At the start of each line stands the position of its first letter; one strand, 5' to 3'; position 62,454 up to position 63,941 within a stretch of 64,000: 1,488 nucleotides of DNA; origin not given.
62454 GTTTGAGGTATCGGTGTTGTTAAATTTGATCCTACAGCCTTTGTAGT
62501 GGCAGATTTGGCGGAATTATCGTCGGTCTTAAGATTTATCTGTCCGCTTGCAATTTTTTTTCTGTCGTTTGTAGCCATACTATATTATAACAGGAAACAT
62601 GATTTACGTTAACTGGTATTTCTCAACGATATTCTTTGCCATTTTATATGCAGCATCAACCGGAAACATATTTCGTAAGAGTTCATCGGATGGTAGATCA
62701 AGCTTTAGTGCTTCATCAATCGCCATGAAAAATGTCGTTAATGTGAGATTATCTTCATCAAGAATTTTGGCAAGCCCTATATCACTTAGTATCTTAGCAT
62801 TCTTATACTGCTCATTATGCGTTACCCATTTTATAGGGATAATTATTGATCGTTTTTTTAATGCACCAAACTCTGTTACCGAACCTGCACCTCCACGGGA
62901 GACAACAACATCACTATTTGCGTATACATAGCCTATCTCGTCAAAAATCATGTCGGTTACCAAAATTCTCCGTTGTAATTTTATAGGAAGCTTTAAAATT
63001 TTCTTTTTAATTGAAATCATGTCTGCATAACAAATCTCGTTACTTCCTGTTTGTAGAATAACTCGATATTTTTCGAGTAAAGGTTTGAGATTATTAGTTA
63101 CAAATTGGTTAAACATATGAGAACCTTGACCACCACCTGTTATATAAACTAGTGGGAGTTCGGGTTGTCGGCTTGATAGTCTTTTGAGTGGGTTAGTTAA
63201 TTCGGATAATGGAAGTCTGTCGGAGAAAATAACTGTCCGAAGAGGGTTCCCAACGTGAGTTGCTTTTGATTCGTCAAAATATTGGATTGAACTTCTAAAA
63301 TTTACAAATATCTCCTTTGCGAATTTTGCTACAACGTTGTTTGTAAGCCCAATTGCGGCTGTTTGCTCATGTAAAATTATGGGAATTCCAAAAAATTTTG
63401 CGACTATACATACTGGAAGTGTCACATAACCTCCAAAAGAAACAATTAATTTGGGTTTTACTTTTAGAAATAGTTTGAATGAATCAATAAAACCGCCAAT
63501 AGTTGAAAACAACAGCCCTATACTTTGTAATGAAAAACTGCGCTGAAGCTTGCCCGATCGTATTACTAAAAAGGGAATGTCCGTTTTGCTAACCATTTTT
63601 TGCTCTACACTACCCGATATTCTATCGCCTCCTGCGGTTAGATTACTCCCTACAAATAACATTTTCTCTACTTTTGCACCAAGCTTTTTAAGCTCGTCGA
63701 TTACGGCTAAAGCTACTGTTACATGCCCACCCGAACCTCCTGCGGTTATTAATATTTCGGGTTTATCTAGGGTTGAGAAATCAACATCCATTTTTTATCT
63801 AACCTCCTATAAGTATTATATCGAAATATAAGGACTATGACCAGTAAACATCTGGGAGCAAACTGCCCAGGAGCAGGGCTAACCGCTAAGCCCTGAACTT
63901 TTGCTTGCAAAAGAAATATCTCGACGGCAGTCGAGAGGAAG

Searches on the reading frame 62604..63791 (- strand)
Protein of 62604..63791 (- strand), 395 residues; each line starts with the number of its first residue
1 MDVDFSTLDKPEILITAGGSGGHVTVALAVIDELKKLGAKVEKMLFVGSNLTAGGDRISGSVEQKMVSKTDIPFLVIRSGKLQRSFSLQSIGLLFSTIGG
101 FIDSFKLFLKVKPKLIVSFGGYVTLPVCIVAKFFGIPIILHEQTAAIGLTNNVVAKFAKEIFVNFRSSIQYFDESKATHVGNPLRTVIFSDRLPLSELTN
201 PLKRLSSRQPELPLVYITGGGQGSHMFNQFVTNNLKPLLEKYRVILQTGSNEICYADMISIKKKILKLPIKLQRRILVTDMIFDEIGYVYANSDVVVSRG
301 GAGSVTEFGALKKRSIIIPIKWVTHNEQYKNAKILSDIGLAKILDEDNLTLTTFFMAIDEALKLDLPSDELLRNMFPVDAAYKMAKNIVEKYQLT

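Call 68: search_protein_families(library=pfam, proteins=[window:62604-63791:-], max_evalue=0.001)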
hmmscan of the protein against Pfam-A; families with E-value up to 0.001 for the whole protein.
window:62604-63791:- (395 aa): 3 families
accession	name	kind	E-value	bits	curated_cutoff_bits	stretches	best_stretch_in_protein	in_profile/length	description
PF03033.26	Glyco_transf_28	-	3.1e-27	95.8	26.2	1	13-162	1-138/139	Glycosyltransferase family 28 N-terminal domain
PF04101.22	Glyco_tran_28_C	-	2.3e-22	80.2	22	1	215-363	2-142/166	Glycosyltransferase family 28 C-terminal domain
PF08660.17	Alg14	-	2.5e-06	28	27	1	19-140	6-121/171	Oligosaccharide biosynthesis protein Alg14 like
